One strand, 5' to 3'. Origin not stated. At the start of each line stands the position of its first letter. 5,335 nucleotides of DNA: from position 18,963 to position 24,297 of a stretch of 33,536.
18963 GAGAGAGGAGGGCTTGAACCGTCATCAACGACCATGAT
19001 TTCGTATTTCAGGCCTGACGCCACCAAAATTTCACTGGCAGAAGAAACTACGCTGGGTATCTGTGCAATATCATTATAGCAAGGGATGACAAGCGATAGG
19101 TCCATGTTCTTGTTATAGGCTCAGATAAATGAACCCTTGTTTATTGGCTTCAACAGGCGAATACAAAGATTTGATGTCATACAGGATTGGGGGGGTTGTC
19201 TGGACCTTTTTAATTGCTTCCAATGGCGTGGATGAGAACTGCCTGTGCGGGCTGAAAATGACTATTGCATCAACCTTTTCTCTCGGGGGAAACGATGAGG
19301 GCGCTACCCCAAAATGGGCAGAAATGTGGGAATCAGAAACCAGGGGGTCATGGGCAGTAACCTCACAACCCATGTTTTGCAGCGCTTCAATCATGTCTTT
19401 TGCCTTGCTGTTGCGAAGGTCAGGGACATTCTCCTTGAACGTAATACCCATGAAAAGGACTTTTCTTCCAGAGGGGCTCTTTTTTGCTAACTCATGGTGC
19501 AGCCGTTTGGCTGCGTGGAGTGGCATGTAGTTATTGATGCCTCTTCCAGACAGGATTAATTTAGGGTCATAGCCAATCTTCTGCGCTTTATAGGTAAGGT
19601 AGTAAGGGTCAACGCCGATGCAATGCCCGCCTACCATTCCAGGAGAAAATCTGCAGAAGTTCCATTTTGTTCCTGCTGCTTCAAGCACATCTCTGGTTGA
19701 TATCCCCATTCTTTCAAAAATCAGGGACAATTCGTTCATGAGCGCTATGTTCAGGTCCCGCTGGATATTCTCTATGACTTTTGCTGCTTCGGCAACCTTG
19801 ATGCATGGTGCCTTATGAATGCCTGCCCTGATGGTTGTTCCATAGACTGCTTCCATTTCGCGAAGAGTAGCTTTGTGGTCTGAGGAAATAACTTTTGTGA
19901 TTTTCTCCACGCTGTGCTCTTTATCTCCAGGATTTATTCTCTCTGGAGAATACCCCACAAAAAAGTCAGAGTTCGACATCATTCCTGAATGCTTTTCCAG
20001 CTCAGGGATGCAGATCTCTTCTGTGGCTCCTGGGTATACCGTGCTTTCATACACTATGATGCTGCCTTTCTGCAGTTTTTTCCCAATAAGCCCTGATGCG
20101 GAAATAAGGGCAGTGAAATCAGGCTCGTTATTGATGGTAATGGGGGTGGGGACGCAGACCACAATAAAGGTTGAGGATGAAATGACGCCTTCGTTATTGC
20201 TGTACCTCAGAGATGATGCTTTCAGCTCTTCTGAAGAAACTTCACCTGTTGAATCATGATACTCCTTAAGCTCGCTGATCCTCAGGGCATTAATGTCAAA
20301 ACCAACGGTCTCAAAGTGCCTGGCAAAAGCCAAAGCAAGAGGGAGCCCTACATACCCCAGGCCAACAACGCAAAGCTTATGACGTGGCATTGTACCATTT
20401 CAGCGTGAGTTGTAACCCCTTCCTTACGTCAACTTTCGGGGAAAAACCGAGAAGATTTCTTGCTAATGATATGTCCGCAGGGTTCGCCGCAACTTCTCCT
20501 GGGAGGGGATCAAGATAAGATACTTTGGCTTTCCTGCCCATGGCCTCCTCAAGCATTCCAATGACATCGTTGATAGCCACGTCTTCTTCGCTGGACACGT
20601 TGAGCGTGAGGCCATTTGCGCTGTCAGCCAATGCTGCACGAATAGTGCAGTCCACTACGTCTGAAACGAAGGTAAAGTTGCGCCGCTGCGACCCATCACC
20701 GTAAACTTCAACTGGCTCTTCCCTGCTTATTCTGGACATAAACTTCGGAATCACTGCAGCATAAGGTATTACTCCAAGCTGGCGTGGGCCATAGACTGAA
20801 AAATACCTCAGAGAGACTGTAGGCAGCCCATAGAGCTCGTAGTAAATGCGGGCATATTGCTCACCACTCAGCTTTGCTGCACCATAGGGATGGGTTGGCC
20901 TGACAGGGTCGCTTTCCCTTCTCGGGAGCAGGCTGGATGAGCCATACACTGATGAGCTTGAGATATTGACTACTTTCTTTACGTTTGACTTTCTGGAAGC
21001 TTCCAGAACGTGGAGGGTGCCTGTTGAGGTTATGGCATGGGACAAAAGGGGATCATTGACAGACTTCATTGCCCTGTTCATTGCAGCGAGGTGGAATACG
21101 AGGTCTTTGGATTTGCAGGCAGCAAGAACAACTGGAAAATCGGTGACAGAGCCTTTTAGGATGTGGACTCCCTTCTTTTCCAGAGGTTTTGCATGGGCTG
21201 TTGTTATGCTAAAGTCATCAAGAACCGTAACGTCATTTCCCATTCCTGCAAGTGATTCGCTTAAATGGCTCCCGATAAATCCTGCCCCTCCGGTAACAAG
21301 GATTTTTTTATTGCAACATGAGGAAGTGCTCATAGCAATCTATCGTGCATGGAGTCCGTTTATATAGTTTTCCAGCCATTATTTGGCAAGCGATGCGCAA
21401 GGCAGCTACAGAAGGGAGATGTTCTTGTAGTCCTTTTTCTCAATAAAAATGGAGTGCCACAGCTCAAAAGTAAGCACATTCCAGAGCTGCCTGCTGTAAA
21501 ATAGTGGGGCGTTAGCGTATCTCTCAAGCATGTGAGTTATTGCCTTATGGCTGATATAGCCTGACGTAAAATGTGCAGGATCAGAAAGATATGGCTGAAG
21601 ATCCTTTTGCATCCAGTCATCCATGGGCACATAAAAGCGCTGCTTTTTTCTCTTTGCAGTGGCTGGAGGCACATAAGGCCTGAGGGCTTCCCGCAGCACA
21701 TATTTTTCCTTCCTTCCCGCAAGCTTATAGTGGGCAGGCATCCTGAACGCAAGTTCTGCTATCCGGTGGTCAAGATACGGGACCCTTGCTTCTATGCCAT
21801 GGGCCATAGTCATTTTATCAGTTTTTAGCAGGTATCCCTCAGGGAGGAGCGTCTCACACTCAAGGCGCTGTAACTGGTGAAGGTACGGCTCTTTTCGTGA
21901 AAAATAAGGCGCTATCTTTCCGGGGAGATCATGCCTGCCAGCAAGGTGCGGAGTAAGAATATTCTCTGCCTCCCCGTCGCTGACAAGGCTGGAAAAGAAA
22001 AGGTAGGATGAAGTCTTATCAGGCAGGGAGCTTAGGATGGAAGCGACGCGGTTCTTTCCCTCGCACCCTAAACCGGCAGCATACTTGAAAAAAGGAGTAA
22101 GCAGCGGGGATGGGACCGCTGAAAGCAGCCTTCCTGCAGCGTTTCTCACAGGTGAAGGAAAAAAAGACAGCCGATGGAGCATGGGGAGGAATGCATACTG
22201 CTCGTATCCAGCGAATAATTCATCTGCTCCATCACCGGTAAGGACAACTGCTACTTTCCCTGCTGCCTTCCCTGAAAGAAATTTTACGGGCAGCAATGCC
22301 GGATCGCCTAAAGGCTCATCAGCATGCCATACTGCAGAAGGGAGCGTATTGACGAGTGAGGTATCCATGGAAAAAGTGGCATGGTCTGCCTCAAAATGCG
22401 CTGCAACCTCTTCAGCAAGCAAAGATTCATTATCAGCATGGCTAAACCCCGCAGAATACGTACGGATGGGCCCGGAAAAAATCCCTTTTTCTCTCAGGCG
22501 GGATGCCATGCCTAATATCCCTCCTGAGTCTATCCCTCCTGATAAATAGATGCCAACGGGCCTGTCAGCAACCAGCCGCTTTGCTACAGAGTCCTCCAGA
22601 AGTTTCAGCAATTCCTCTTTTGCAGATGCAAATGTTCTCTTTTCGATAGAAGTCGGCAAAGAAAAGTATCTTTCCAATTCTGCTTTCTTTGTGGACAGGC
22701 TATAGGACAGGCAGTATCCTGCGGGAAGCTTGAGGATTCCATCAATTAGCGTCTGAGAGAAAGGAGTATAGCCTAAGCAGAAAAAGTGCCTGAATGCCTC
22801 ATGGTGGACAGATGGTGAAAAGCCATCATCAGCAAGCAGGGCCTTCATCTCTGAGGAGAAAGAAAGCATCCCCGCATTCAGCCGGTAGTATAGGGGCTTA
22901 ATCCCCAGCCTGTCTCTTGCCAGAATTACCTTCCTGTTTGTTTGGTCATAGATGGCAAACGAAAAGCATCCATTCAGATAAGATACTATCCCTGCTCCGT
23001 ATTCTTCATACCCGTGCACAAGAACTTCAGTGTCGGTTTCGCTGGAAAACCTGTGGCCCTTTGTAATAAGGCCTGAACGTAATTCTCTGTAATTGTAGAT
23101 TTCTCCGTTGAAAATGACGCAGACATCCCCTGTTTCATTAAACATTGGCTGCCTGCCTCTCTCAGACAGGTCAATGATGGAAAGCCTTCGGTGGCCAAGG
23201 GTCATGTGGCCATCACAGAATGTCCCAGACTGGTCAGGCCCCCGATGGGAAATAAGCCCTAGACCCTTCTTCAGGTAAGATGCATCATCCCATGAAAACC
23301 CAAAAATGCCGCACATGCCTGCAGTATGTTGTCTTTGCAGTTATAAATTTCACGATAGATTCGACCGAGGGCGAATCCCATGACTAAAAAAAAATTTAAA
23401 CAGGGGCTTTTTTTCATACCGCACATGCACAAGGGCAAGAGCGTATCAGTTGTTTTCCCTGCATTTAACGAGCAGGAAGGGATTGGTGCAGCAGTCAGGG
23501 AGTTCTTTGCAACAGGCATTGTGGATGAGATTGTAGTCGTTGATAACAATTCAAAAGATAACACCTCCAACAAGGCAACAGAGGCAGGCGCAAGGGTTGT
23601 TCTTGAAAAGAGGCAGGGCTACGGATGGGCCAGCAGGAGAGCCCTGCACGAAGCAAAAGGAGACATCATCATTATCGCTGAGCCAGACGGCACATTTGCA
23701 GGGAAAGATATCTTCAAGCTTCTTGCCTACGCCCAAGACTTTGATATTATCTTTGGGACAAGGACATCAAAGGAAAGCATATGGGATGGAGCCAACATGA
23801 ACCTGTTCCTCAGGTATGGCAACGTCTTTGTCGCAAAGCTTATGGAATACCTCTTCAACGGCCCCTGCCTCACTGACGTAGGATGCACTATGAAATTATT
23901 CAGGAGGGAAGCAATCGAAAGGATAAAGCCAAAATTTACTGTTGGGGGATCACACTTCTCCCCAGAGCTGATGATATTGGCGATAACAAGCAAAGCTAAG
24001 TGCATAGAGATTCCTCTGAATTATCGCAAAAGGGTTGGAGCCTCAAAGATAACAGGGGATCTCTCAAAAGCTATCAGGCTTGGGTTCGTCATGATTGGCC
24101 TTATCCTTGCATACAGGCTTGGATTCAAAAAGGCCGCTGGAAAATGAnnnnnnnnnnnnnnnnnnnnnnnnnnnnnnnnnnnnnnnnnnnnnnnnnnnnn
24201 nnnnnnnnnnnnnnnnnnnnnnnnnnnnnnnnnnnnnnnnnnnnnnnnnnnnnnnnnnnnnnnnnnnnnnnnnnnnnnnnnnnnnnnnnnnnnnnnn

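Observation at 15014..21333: ArnC/ArnD/ArnT-like (FlmF2/NaxD/FlmK-like) operon that would edit a sugar on its lipid carrier, with an inserted methyltransferase, in an archaeal-looking genome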

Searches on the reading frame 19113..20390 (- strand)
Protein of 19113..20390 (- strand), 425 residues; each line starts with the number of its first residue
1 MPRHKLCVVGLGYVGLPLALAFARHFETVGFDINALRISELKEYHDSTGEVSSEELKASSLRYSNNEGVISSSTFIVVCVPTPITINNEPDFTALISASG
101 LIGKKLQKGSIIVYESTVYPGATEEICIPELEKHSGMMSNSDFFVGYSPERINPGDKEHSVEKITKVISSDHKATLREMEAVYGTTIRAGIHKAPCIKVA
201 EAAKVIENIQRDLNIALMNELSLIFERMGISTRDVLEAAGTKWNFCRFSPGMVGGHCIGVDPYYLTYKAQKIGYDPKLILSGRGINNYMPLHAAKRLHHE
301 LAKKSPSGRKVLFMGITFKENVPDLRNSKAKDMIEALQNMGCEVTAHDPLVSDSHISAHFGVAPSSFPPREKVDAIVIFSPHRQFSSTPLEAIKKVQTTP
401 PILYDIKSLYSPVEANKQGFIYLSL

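Call 4: search_protein_families(library=pfam, proteins=[window:19113-20390:-], max_evalue=0.01)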
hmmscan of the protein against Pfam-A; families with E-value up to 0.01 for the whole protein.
window:19113-20390:- (425 aa): 5 families
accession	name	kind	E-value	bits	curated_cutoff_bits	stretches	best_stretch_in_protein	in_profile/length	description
PF03721.20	UDPG_MGDP_dh_N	-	9.2e-29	100.8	27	1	5-171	2-175/187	UDP-glucose/GDP-mannose dehydrogenase family, NAD binding domain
PF00984.24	UDPG_MGDP_dh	-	4.8e-24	84.7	25.4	1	199-287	2-93/94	UDP-glucose/GDP-mannose dehydrogenase family, central domain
PF03720.21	UDPG_MGDP_dh_C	-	8.8e-20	71.4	30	1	313-411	2-102/103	UDP-glucose/GDP-mannose dehydrogenase family, UDP binding domain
PF03446.21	NAD_binding_2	-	0.00018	22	21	1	6-126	2-103/161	NAD binding domain of 6-phosphogluconate dehydrogenase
PF19584.4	MCAfunc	-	0.0096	16.1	35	0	187-227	10-50/143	MCAfunc domain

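Call 5: search_protein_families(library=ncbifam, proteins=[window:19113-20390:-], max_evalue=0.001)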
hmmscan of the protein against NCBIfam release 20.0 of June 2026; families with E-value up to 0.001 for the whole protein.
window:19113-20390:- (425 aa): 8 families
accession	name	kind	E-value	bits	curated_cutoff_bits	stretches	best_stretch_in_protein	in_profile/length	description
NF011729.0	PRK15182.1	equivalog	2.7e-123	411.9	592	1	5-410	8-416/425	Vi polysaccharide biosynthesis UDP-N-acetylglucosamine C-6 dehydrogenase TviB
TIGR03026.1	NDP-sugDHase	subfamily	2.1e-107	359.5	189.8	1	5-403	2-409/413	nucleotide sugar dehydrogenase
NF040825.1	UDPMaNacDH_Arch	equivalog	3.4e-55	187.6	750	1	5-422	2-410/418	UDP-N-acetyl-D-mannosamine dehydrogenase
NF008286.0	PRK11064.1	equivalog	7.6e-45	153.2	459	1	4-394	4-408/420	UDP-N-acetyl-D-mannosamine dehydrogenase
NF041297.1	UDPGDh_AglM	equivalog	3.9e-35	121.6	670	1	5-359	2-366/429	UDP-glucose 6-dehydrogenase AglM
NF047673.2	TeichurnBiosyTuaD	equivalog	2.2e-33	116.1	700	1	4-424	2-428/439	UDP-glucose 6-dehydrogenase TuaD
NF011631.0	PRK15057.1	equivalog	8.5e-05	21.8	757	1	5-272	2-268/388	UDP-glucose 6-dehydrogenase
NF043037.1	ThreonDh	equivalog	0.00077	19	350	0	4-127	3-107/297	L-threonate dehydrogenase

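Call 66: search_solved_structures(query=window:19113-20390:-, max_evalue=1e-20)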
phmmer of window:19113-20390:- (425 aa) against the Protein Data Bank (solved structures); distinct sequences matched with E-value up to 1e-20: 6.
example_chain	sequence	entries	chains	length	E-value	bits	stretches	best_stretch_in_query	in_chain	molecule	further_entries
4r16_A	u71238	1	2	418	1.1e-49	172.8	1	5-398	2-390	418aa long hypothetical UDP-N-acetyl-D-mannosaminuronic acid dehydrogenase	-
3ojl_A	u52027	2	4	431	7.7e-49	170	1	4-390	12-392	Cap5O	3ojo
3g79_A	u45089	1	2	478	1.3e-42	149.6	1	2-423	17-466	NDP-N-acetyl-D-galactosaminuronic acid dehydrogenase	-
4xr9_A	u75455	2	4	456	1.9e-38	135.9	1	5-413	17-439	CalS8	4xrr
3vtf_A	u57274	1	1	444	4.9e-26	94.9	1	5-354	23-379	UDP-glucose 6-dehydrogenase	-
1mfz_A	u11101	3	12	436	1.5e-22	83.5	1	6-352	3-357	GDP-mannose 6-dehydrogenase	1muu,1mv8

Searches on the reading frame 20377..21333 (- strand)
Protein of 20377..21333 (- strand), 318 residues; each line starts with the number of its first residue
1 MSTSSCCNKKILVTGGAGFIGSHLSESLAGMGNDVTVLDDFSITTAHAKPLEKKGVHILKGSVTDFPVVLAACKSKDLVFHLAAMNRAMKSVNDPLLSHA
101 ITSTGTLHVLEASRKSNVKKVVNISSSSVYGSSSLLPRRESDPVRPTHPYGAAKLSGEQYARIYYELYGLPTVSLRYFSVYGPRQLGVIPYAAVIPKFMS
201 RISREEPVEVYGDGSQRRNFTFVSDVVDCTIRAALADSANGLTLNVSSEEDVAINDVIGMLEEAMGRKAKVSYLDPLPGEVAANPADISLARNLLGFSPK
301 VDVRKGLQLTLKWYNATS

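Call 4: search_protein_families(library=pfam, proteins=[window:20377-21333:-], max_evalue=0.01)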
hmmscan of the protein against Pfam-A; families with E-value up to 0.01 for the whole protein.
window:20377-21333:- (318 aa): 10 families
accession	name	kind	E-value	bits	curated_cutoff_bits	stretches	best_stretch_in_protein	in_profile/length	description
PF01370.27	Epimerase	-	5.9e-54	183.4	20.9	1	11-241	1-234/240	NAD dependent epimerase/dehydratase family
PF16363.11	GDP_Man_Dehyd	-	3.9e-49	168.3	27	1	12-308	1-330/332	GDP-mannose 4,6 dehydratase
PF01073.25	3Beta_HSD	-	1.5e-19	70.6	22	1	12-234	1-229/280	3-beta hydroxysteroid dehydrogenase/isomerase family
PF04321.23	RmlD_sub_bind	-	5.9e-13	49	27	1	10-235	2-198/287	RmlD substrate binding domain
PF02719.21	Polysacc_synt_2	-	2e-11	44.1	20.2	1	11-269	1-251/293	Polysaccharide biosynthesis protein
PF13460.12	NAD_binding_10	-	3.1e-08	34.1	27.2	1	15-139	1-112/184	NAD(P)H-binding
PF05368.20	NmrA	-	5e-08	33.3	27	1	8-121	2-114/298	NmrA-like family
PF07993.18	NAD_binding_4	-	9.1e-07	28.7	20.1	1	73-223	86-251/258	Male sterility protein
PF00070.33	Pyr_redox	-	0.0044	18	22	0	15-62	5-61/82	Pyridine nucleotide-disulphide oxidoreductase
PF04299.18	FMN_bind_2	-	0.0069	16.5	22.4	0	62-158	36-113/168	Putative FMN-binding domain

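Call 5: search_protein_families(library=ncbifam, proteins=[window:20377-21333:-], max_evalue=0.001)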
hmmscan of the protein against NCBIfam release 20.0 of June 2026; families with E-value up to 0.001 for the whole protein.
window:20377-21333:- (318 aa): 30 families (the best 25 are shown)
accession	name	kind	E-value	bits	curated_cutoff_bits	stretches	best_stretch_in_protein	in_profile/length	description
TIGR04180.1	EDH_00030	hypoth_equivalog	1.1e-49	169.1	475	1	11-301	1-296/297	NAD-dependent 4,6-dehydratase LegB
NF011728.1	PRK15181.1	equivalog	8.9e-45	153.2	760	1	8-314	15-337/348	Vi polysaccharide biosynthesis UDP-N-acetylglucosaminuronic acid C-4 epimerase TviC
TIGR01181.1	dTDP_gluc_dehyt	equivalog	3.8e-44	151.1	365.1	1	10-316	1-313/321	dTDP-glucose 4,6-dehydratase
TIGR01179.1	galE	equivalog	8e-41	140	262.3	1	10-315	1-326/332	UDP-glucose 4-epimerase GalE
TIGR02197.1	heptose_epim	equivalog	7.3e-32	110.8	274.6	1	11-315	1-314/316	ADP-glyceromanno-heptose 6-epimerase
NF042422.1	oxyalk_red_OleD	equivalog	6.1e-22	78.4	580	1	10-267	2-252/329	2-alkyl-3-oxoalkanoate reductase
NF007956.0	PRK10675.1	subfamily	1.5e-20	73.6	394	1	10-313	2-328/338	UDP-glucose 4-epimerase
TIGR02622.1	CDP_4_6_dhtase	equivalog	2.9e-20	72.7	278.45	1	8-167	4-171/352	CDP-glucose 4,6-dehydratase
NF007582.0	PRK10217.1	equivalog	1.4e-18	67.1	698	1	9-316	2-333/355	dTDP-glucose 4,6-dehydratase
TIGR03466.1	HpnA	hypoth_equivalog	1.6e-18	66.7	367.65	1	10-283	2-264/327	hopanoid-associated sugar epimerase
NF047922.1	GDPFucSynFcl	equivalog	9.4e-18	64.7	500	1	8-315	2-302/308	GDP-L-fucose synthase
NF007490.0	PRK10084.1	subfamily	2.1e-16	59.9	649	1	10-316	2-336/361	dTDP-glucose 4,6-dehydratase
NF042423.1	oxyalk_red_Shew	equivalog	3.7e-16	59.1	580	1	9-235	9-222/331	2-alkyl-3-oxoalkanoate reductase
NF008872.0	PRK11908.1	equivalog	1.2e-14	54.2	294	1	9-246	2-251/349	bifunctional UDP-4-keto-pentose/UDP-xylose synthase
NF043036.1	ErythonDh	equivalog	1.2e-14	54.2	325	1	10-158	2-157/321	D-erythronate dehydrogenase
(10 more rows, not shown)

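Call 65: search_solved_structures(query=window:20377-21333:-, max_evalue=1e-20)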
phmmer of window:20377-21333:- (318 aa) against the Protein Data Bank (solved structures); distinct sequences matched with E-value up to 1e-20: 50.
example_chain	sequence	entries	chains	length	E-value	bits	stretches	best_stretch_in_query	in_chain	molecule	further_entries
6dnt_A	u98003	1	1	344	7.9e-55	189.6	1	8-314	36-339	NAD-dependent epimerase/dehydratase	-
6wjb_A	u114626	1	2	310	1.3e-50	175.7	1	9-307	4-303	NAD-dependent epimerase/dehydratase family protein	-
6wj9_A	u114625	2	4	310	1.2e-49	172.5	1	9-307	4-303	NAD-dependent epimerase/dehydratase family protein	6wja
3ruc_A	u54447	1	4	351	5.9e-48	167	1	9-314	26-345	WbgU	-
3ru7_A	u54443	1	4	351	4.1e-47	164.3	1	9-314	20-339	WbgU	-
3ru9_A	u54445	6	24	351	4.1e-47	164.3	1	9-314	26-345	WbgU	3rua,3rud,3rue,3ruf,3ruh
3lu1_A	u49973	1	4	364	4.6e-47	164.1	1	9-314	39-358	WbgU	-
1sb8_A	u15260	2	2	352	5.1e-46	160.6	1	10-314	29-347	wbpP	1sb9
7ys8_A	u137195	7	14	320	1.8e-45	158.8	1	11-314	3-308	UDP-glucose 4-epimerase | UDP-glucose 4-epimerase along with EC 5.1.3.2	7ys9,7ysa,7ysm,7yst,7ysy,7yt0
10ke_A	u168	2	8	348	1.9e-44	155.5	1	9-315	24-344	Capsular polysaccharide biosynthesis protein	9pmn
6zl6_A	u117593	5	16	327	3.7e-44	154.5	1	10-310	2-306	Epimerase domain-containing protein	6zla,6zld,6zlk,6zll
6pmh_A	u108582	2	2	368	9.7e-44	153.2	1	9-315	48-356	UDP-glucose 4-epimerase related protein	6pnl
6zlj_A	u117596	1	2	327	1.3e-43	152.7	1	10-310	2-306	Epimerase domain-containing protein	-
4zrm_A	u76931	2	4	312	3.4e-43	151.4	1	10-317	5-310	UDP-glucose 4-epimerase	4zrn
3vps_A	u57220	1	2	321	4.4e-41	144.5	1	8-316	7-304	NAD-dependent epimerase/dehydratase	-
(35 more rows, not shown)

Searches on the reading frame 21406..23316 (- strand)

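Call 4: search_protein_families(library=pfam, proteins=[window:21406-23316:-], max_evalue=0.01)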
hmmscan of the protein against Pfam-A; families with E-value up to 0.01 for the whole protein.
window:21406-23316:- (636 aa): 4 families
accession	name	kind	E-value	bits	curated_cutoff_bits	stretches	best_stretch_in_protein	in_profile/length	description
PF00733.27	Asn_synthase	-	2.8e-85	287.5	21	1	236-622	2-354/354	Asparagine synthase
PF13537.11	GATase_7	-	1.8e-44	151.1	25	1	42-162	1-123/123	Glutamine amidotransferase domain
PF13522.11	GATase_6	-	6.1e-40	136.7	27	1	27-156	1-130/130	Glutamine amidotransferase domain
PF12481.13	DUF3700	-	0.0002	21.3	27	1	58-158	70-174/228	Aluminium induced protein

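Call 5: search_protein_families(library=ncbifam, proteins=[window:21406-23316:-], max_evalue=0.001)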
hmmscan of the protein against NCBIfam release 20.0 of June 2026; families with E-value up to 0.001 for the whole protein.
window:21406-23316:- (636 aa): 9 families
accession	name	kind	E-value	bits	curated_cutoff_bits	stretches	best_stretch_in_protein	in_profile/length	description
TIGR01536.1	asn_synth_AEB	equivalog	2.5e-133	445.8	267.1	1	2-561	1-517/517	asparagine synthase (glutamine-hydrolyzing)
TIGR03108.1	eps_aminotran_1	hypoth_equivalog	5.9e-125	418.3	816.9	1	11-619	17-623/628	XrtA/PEP-CTERM system amidotransferase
TIGR03104.1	trio_amidotrans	equivalog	1.3e-111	373.7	570.1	2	1-377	1-386/589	N-acetylglutaminylglutamine amidotransferase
NF006949.0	PRK09431.1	equivalog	3e-87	293.4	499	3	1-161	1-166/554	asparagine synthase B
NF033535.1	lass_lactam_cya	exception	3.4e-57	194.4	525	2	10-372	15-381/668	lasso peptide isopeptide bond-forming cyclase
NF033561.1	macrolact_Ik_Al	subfamily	2.5e-16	59.4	300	1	119-557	82-488/561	albusnodin/ikarugamycin family macrolactam cyclase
NF001484.0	PRK00331.1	subfamily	8.7e-14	50.8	381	1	34-161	63-199/601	isomerizing glutamine--fructose-6-phosphate transaminase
TIGR01135.1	glmS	equivalog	5.8e-13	48.2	418.05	1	36-162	64-199/607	glutamine--fructose-6-phosphate transaminase (isomerizing)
TIGR01134.1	purF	equivalog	5.2e-12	45.9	350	1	13-163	41-202/432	amidophosphoribosyltransferase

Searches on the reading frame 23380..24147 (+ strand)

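Call 4: search_protein_families(library=pfam, proteins=[window:23380-24147:+], max_evalue=0.01)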
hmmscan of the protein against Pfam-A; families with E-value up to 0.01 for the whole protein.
window:23380-24147:+ (255 aa): 2 families
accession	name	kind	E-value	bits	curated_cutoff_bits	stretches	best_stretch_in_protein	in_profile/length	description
PF00535.33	Glycos_transf_2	-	7.5e-20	72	23.3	1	23-182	1-167/168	Glycosyl transferase family 2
PF13641.12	Glyco_tranf_2_3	-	0.00054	20.5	27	1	22-130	3-122/230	Glycosyltransferase like family 2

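Call 5: search_protein_families(library=ncbifam, proteins=[window:23380-24147:+], max_evalue=0.001)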
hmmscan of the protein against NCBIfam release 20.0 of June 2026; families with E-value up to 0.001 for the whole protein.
window:23380-24147:+ (255 aa): 13 families
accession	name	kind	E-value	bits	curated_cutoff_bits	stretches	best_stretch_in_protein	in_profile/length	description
TIGR04182.1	glyco_TIGR04182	equivalog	2e-25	89.8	325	1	22-223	2-198/293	S-layer glycoprotein N-glycosyltransferase AglJ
NF041391.1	DPhHxTase_Halo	equivalog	1.1e-24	86.6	375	1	28-224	3-192/213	dolichyl-phosphate hexose transferase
NF010496.0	PRK13915.1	equivalog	2.7e-15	56.2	262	1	16-100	27-123/307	glucosyl-3-phosphoglycerate synthase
NF007986.1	PRK10714.1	equivalog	5.2e-11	42.1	529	1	17-224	3-210/316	undecaprenyl-phosphate 4-deoxy-4-formamido-L-arabinose transferase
NF058614.1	PPMAGASynPpgS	equivalog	9.1e-11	41.6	370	1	22-213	2-194/226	polyprenyl-phospho-N-acetylgalactosaminyl synthase PpgS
TIGR04283.1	glyco_like_mftF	equivalog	8.3e-08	32.1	182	1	22-103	1-82/221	TIGR04283 family arsenosugar biosynthesis glycosyltransferase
NF038302.1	EPS_HpsE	equivalog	1.4e-07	30.8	300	1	46-119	31-112/307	hormogonium polysaccharide biosynthesis glycosyltransferase HpsE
NF041865.1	EpsU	equivalog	3.6e-06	26.3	700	1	20-94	39-119/394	exopolysaccharide biosynthesis GT2 family glycosyltransferase EpsU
NF047683.1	TeichurnBiosyTuaG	equivalog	6e-06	26.1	400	1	18-147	4-140/252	teichuronic acid biosynthesis protein TuaG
TIGR03937.1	PgaC_IcaA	equivalog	4.9e-05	22.5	422.3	1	14-104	39-136/407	poly-beta-1,6-N-acetyl-D-glucosamine synthase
NF041875.1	EPS_EpsD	equivalog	0.00032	20.2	370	1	22-103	1-89/325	exopolysaccharide biosynthesis glycosyltransferase EpsD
NF045692.1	OglycostaseCruG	equivalog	0.00033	19.7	600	1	20-69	41-91/386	2'-O-glycosyltransferase CruG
TIGR03965.1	mycofact_glyco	equivalog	0.00045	19.2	280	1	19-99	73-160/467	mycofactocin biosynthesis glycosyltransferase MftF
